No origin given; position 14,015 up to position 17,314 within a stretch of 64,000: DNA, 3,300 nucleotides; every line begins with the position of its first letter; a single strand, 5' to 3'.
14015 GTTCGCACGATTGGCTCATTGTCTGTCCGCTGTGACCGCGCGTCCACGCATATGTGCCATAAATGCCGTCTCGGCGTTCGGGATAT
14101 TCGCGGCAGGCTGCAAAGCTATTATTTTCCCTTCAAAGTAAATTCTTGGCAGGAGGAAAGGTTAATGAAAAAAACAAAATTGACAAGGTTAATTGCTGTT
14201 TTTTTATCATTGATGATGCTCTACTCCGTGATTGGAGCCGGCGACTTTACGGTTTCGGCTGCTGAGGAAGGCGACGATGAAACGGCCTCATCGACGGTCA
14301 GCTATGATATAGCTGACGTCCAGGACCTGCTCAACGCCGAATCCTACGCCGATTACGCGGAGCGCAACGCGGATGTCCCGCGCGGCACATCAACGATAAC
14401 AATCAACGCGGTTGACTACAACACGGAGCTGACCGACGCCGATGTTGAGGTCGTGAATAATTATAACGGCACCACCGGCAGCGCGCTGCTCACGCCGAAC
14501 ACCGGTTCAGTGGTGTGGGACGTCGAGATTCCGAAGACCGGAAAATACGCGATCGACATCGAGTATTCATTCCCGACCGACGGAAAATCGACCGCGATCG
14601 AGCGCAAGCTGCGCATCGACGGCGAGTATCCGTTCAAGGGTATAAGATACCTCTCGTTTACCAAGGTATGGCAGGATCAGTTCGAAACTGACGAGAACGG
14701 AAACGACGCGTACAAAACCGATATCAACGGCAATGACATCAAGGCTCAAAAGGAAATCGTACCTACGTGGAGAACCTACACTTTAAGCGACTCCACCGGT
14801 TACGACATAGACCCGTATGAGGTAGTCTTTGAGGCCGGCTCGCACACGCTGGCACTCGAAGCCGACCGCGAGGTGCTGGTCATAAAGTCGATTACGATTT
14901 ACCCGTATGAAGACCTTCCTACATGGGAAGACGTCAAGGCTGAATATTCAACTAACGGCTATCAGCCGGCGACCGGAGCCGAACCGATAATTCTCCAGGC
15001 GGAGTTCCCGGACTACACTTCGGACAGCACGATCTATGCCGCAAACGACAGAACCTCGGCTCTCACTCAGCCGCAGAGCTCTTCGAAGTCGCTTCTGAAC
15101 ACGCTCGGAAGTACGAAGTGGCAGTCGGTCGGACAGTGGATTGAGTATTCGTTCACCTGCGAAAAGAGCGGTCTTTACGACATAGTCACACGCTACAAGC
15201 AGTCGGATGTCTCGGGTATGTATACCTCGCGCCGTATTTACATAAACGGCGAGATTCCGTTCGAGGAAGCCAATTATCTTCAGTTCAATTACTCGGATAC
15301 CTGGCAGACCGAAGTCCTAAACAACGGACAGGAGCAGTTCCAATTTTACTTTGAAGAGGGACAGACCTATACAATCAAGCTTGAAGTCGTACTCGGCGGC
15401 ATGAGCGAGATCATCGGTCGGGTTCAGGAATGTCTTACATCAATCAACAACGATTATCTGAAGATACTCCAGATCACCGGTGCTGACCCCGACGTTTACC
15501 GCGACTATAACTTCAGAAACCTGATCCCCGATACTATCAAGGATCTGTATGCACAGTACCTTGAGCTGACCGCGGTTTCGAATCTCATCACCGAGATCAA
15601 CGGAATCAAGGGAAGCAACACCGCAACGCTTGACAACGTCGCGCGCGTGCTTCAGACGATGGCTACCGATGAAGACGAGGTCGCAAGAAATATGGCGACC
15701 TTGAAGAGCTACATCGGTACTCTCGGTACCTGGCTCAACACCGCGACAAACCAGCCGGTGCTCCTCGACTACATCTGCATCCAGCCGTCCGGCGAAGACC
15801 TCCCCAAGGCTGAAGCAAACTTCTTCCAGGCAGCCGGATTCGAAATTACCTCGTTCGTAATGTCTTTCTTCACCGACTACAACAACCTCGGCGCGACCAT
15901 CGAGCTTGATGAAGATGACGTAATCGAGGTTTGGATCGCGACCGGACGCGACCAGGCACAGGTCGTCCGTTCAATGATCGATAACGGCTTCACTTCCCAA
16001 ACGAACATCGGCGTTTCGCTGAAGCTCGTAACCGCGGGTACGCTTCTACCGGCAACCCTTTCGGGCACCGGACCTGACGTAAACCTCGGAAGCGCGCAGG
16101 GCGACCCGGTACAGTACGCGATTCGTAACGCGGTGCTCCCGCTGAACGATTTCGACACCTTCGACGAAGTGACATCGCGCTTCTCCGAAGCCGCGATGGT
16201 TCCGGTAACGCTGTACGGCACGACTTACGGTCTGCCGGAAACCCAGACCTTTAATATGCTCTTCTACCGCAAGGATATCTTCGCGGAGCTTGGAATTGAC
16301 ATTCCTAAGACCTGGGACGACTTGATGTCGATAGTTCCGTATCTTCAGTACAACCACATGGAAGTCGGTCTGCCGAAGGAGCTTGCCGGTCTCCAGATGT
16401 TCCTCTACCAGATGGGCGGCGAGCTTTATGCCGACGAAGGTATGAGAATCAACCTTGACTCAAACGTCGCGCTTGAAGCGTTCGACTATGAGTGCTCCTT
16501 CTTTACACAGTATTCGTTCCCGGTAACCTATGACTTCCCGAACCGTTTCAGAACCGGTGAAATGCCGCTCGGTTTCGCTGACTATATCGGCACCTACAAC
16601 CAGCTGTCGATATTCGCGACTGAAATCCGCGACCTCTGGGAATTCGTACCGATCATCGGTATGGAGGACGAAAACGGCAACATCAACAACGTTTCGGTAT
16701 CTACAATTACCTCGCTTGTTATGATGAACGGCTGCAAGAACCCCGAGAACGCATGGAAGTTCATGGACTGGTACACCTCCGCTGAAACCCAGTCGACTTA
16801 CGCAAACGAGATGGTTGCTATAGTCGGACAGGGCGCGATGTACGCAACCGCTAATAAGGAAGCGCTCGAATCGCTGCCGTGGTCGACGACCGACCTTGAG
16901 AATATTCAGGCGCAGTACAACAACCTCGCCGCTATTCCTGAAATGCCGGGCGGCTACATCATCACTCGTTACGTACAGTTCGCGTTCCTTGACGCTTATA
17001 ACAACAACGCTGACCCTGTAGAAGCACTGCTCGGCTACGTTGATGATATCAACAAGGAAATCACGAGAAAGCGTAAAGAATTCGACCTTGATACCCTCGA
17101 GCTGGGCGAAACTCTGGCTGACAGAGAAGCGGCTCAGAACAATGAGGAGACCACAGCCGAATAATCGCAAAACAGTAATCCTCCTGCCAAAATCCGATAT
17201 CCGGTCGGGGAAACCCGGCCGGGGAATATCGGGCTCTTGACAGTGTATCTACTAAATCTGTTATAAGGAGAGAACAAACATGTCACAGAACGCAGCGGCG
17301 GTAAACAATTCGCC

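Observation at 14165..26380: Seven-gene operon: giant module-bearing binding protein, two ABC permease pairs, an NHL-propeller/Yip1 membrane protein and a 1012-aa secreted protein of no recognisable family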

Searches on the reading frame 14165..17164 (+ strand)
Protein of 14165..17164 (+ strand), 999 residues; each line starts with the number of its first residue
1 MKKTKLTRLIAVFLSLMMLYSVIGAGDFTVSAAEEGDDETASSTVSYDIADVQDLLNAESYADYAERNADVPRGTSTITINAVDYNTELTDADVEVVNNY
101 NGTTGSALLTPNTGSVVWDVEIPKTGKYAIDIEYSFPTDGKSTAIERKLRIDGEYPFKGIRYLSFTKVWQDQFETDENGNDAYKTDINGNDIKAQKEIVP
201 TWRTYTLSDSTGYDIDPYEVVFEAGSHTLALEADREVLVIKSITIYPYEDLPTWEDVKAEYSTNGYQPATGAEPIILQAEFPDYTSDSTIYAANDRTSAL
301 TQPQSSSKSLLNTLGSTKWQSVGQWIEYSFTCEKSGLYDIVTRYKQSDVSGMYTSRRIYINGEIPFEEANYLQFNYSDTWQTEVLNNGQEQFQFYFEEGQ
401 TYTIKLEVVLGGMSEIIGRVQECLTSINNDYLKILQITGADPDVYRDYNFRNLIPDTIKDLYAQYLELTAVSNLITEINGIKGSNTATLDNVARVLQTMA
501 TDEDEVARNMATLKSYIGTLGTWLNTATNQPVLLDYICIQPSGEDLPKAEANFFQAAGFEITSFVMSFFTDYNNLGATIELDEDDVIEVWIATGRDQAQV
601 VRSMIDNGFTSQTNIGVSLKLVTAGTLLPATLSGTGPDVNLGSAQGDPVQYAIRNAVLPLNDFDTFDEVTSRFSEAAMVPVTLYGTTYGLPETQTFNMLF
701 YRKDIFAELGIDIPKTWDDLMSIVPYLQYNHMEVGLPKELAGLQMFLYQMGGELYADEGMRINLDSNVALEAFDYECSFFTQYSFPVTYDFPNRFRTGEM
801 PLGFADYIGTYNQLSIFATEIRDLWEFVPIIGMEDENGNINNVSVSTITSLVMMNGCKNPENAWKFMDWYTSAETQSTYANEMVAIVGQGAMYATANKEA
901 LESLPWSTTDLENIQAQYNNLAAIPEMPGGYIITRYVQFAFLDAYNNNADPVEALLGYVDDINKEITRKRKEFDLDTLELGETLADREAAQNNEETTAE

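Call 3: search_protein_families(library=pfam, proteins=[window:14165-17164:+], max_evalue=0.01)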
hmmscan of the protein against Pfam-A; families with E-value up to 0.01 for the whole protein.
window:14165-17164:+ (999 aa): 5 families
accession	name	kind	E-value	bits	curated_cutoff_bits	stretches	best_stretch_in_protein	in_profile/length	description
PF01547.30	SBP_bac_1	-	5.1e-20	73.1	26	1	602-876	11-306/307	Bacterial extracellular solute-binding protein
PF13416.11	SBP_bac_8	-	3.8e-19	70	27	1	624-881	25-254/279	Bacterial extracellular solute-binding protein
PF16990.11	CBM_35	-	6.1e-05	23.8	28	1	89-142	10-64/121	Carbohydrate binding module (family 35)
PF21405.3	AMG1_II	-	0.0049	17.8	27.8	0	31-83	54-106/118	Phosphoacetylglucosamine mutase AMG1, domain II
PF25275.1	Golvesin_C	-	0.0095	16.4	31.6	0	99-136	26-63/132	Golvesin C-terminal domain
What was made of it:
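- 14165..17164 (+): Giant solute-binding protein of 999 aa, with an N-terminal hydrophobic helix and no lipobox. Pfam SBP_bac_1 and SBP_bac_8 at residues 602-881 (call 3).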

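Call 4: search_protein_families(library=ncbifam, proteins=[window:14165-17164:+], max_evalue=0.01)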
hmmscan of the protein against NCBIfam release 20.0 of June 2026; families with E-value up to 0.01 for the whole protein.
window:14165-17164:+ (999 aa): 3 families
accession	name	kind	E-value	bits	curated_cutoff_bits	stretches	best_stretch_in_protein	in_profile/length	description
NF053763.1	ABCarbgalBndGanS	equivalog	3.6e-08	32.6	700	1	633-721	88-170/420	galactooligosaccharide ABC transporter substrate-binding protein GanS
TIGR03850.1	bind_CPR_0540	equivalog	0.0013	17.4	299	1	685-722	149-186/437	carbohydrate ABC transporter substrate-binding protein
TIGR03851.1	chitin_NgcE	equivalog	0.0067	15.4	399.65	0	677-724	143-190/450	N-acetylglucosamine/diacetylchitobiose ABC transporter substrate-binding protein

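Call 10: search_solved_structures(query=window:14165-17164:+, max_evalue=0.1)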
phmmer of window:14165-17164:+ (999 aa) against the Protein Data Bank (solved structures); distinct sequences matched with E-value up to 0.1: 45.
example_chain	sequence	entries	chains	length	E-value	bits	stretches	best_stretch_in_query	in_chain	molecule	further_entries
5ysb_A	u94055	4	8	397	2.4e-08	35.7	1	584-880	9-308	Lin1841 protein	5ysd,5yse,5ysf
9xf5_A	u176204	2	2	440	2.9e-08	35.4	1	650-891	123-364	ABC transporter substrate-binding protein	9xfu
4r9f_A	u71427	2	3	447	4.1e-08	35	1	624-713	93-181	MBP1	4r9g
5ci5_A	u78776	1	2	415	8.4e-08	33.9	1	605-873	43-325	Extracellular solute-binding protein family 1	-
7ehp_A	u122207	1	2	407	1.6e-05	26.4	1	677-724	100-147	chitin oligosaccahride binding protein NagB1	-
7eho_A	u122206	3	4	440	6.2e-05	24.5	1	634-727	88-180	Chitin oligosaccharide binding protein NagB2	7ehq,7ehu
1elj_A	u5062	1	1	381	0.00011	23.6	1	586-882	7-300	MALTODEXTRIN-BINDING PROTEIN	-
3vxb_A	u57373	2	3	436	0.00011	23.6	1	630-728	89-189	Putative sugar-binding lipoprotein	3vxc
2hq0_A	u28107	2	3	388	0.00012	23.5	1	622-725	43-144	Sugar ABC transporter, sugar-binding protein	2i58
2hfb_A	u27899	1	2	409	0.00012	23.5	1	621-725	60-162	Sugar ABC transporter, sugar-binding protein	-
2heu_A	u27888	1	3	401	0.00013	23.4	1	622-725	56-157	Sugar ABC transporter, sugar-binding protein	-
6pql_A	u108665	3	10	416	0.00014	23.3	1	622-725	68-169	ABC transporter sugar-binding protein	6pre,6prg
8art_A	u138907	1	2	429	0.00028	22.3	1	634-728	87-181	Putative secreted maltose-binding protein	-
7vfr_A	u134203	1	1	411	0.00036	21.9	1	670-872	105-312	Extracellular solute-binding protein, family 1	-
7vfq_A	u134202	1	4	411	0.00036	21.9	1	670-872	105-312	Extracellular solute-binding protein, family 1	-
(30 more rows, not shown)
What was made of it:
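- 15761..17089 (+): CUT1-type oligosaccharide-binding domain (residues ~533-975). PDB sequence hits agree (call 10).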

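Call 30: find_homologous_proteins(query=window:14165-17164:+)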
Query window:14165-17164:+ (999 aa): 496 proteins with E <= 0.001 among 8000 candidates; the best 120 are listed.
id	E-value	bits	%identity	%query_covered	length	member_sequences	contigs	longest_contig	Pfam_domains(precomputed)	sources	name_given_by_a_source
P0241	0.0e+0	2248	99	100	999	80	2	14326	PF13416.12,PF01547.31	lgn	-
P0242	0.0e+0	1846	81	99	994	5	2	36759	PF13416.12,PF01547.31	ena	-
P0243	0.0e+0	1844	80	100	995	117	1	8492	PF01547.31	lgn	-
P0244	0.0e+0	1800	80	100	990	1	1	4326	PF13416.12,PF01547.31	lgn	-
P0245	0.0e+0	1799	79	99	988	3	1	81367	PF16990.12,PF01547.31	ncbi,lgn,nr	ncbi:MAG: extracellular solute-binding protein [Clostridiales bacterium]|nr:extracellular solute-bin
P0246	0.0e+0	1792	78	99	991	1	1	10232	PF13416.12,PF01547.31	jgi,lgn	jgi:ABC-type glycerol-3-phosphate transport system substrate-binding protein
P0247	0.0e+0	1790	79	99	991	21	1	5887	PF13416.12,PF01547.31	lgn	-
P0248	0.0e+0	1786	80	98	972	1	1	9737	PF13416.12,PF01547.31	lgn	-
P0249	0.0e+0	1771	78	97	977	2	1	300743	PF01547.31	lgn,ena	-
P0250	0.0e+0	1765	78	99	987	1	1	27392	PF13416.12,PF01547.31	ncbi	-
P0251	0.0e+0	1717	76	99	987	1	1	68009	PF13416.12,PF01547.31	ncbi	-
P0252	0.0e+0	1695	75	99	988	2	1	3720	PF13416.12,PF01547.31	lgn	-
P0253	0.0e+0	1692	75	99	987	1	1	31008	PF01547.31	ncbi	-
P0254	0.0e+0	1675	75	100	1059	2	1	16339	PF13416.12,PF01547.31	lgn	-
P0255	0.0e+0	1669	74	100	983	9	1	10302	PF01547.31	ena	-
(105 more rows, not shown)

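Call 39: predict_structure(alignment_id=A2)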
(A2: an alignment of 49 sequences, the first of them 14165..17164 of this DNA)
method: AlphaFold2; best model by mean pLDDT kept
length: 999 residues; sequences in the alignment: 49
mean_pLDDT: 85.2   pTM: 0.78
mean pLDDT of the five models: 85.2, 85.1, 82.3, 80.7, 78.7
residues with pLDDT >= 90: 438; 70-90: 477; 50-70: 46; < 50: 38
segments of 3 or more residues with pLDDT < 50: 1-3, 19-46, 572-576
pLDDT, mean of each block of 10 residues (from residue 1): 58 54 33 24 49 68 90 93 95 92 88 93 94 90 86 87 89 84 80 85 90 87 95 91 95 95 93 92 90 86 82 89 93 94 90 92 94 92 93 94 95 87 88 82 81 89 94 86 85 93 88 87 85 95 91 85 75 52 80 78 81 83 76 83 85 89 93 93 92 94 85 89 87 88 92 86 90 91 82 86 92 79 83 85 92 90 94 89 73 90 86 91 85 89 89 90 87 80 81 73
secondary structure, 60 per line:
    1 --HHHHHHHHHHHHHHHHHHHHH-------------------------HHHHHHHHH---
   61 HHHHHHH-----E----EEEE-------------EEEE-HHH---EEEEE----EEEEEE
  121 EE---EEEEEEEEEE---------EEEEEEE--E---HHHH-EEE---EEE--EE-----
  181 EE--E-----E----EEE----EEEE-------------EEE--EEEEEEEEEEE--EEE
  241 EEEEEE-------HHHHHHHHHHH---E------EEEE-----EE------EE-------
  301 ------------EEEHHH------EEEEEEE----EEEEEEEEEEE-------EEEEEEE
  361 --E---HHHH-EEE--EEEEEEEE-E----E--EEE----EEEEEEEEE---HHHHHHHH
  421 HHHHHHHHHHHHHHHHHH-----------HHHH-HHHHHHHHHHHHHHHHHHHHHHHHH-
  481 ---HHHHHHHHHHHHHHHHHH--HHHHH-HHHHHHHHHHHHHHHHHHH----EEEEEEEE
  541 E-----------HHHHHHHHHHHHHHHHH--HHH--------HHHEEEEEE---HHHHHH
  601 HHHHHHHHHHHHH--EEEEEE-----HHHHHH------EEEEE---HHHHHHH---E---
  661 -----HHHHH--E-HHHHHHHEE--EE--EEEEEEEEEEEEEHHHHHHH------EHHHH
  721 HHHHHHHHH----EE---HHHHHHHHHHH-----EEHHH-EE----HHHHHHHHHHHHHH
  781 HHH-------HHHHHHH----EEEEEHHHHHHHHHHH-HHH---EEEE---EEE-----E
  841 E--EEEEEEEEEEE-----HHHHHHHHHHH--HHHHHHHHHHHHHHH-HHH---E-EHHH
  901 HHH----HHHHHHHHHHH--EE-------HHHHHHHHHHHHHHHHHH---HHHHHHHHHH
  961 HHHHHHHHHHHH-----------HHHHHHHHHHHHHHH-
elements in order (helices of 4 or more, strands of 3 or more residues): H3-23 H49-57 H61-67 E78-81 E95-98 E106-110 E115-122 E126-135 E145-151 H158-161 E163-165 E169-171 E196-198 E203-206 E220-222 E225-235 E238-246 H254-264 E275-278 E313-315 E325-331 E336-346 E354-360 H367-370 E372-374 E377-384 E394-396 E401-409 H413-438 H450-453 H455-479 H484-501 H504-508 H510-528 E533-541 H553-569 E586-591 H595-613 E616-621 H627-632 E639-643 H647-653 H666-670 H675-681 E690-702 H703-709 H717-729 H739-749 H767-783 H791-797 E802-806 H807-817 E825-828 E832-834 E844-854 H860-870 H873-887 H898-903 H908-918 H930-947 H951-972 H984-998
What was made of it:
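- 14165..17164 (+): AF2 model has pLDDT 85 (call 39).
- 14372..14902 (+): First CBM35-like beta-sandwich of the binding protein (residues ~70-246). Beta-rich in the AF2 model (call 39).
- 15401..15748 (+): Helical bundle linking the CBM-like modules to the binding domain (residues ~413-528). AF2 secondary structure (call 39).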

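Call 42: fold_search(model_id=the predicted structure, library=pdb)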
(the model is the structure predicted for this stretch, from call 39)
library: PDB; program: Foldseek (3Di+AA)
matches with E <= 10: 1497; with E <= 0.001: 1070
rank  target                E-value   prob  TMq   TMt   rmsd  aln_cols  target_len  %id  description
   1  9xf5_A                8.9e-20  1.00  0.31  0.75   5.1       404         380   19  Cycloisomaltooligosaccharide binding protein in complex with cycloisomaltooctaose (released 2026-03-25)
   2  5ci5_B                2.5e-19  1.00  0.31  0.72   4.8       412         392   20  Crystal Structure of an ABC transporter Solute Binding Protein from Thermotoga Lettingae TMO (Tlet_1705, TARGET EFI-51 (released 2015-07-22)
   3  9xfu_A                2.7e-19  1.00  0.32  0.74   4.6       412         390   19  Cycloisomaltooligosaccharide binding protein in complex with isomaltoheptaose (released 2026-03-25)
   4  5f7v_A                6.8e-19  1.00  0.31  0.73   4.4       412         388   18  ABC substrate-binding protein Lmo0181 from Listeria monocytogenes in complex with cycloalternan (released 2016-09-07)
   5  5ci5_A                2.6e-18  1.00  0.30  0.70   4.8       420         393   20  Crystal Structure of an ABC transporter Solute Binding Protein from Thermotoga Lettingae TMO (Tlet_1705, TARGET EFI-51 (released 2015-07-22)
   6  7c0v_B                3.8e-18  1.00  0.31  0.72   4.3       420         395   16  Crystal structure of a dinucleotide-binding protein (Y224A) of ABC transporter endogenously bound to uridylyl-3'-5'-ph (released 2021-03-10)
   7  7c0v_A                4.4e-18  1.00  0.31  0.71   4.4       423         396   16  Crystal structure of a dinucleotide-binding protein (Y224A) of ABC transporter endogenously bound to uridylyl-3'-5'-ph (released 2021-03-10)
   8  5yse_A                4.7e-18  1.00  0.32  0.76   4.4       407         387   21  Crystal structure of beta-1,2-glucooligosaccharide binding protein in complex with sophorotetraose (released 2018-05-02)
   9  5ysd_A                5.8e-18  1.00  0.32  0.75   4.3       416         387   21  Crystal structure of beta-1,2-glucooligosaccharide binding protein in complex with sophorotriose (released 2018-05-02)
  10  1elj_A                6.1e-18  1.00  0.30  0.68   5.6       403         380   18  THE CRYSTAL STRUCTURE OF LIGANDED MALTODEXTRIN-BINDING PROTEIN FROM PYROCOCCUS FURIOSUS (released 2001-01-19)
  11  5yse_B                6.4e-18  1.00  0.32  0.74   4.4       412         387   21  Crystal structure of beta-1,2-glucooligosaccharide binding protein in complex with sophorotetraose (released 2018-05-02)
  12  7c0t_B                6.4e-18  1.00  0.31  0.71   4.4       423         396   16  Crystal structure of a dinucleotide-binding protein (N81A) of ABC transporter endogenously bound to uridylyl-3'-5'-pho (released 2021-03-10)
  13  7c19_A                6.7e-18  1.00  0.30  0.70   4.4       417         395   16  Crystal structure of a dinucleotide-binding protein (Y224A/Y246A) of ABC transporter endogenously bound to uridylyl-3' (released 2021-03-10)
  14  7c0y_A                7.1e-18  1.00  0.30  0.70   4.5       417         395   16  Crystal structure of a dinucleotide-binding protein (Y246A) of ABC transporter endogenously bound to uridylyl-3'-5'-ph (released 2021-03-10)
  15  7c0t_A                7.5e-18  1.00  0.30  0.70   4.5       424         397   17  Crystal structure of a dinucleotide-binding protein (N81A) of ABC transporter endogenously bound to uridylyl-3'-5'-pho (released 2021-03-10)
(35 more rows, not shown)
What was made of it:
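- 15761..17089 (+): Foldseek finds the cycloisomaltooligosaccharide-binding protein 9xf5 (E 9e-20), the cycloalternan-binding protein 5f7v, the sophoro-oligosaccharide-binding protein 5yse, and MalE/GacH (call 42).
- On CUT1 ABC importer (TC 3.A.1.1): Foldseek to CUT1 oligosaccharide-binding proteins gives E ~1e-19 (call 42).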
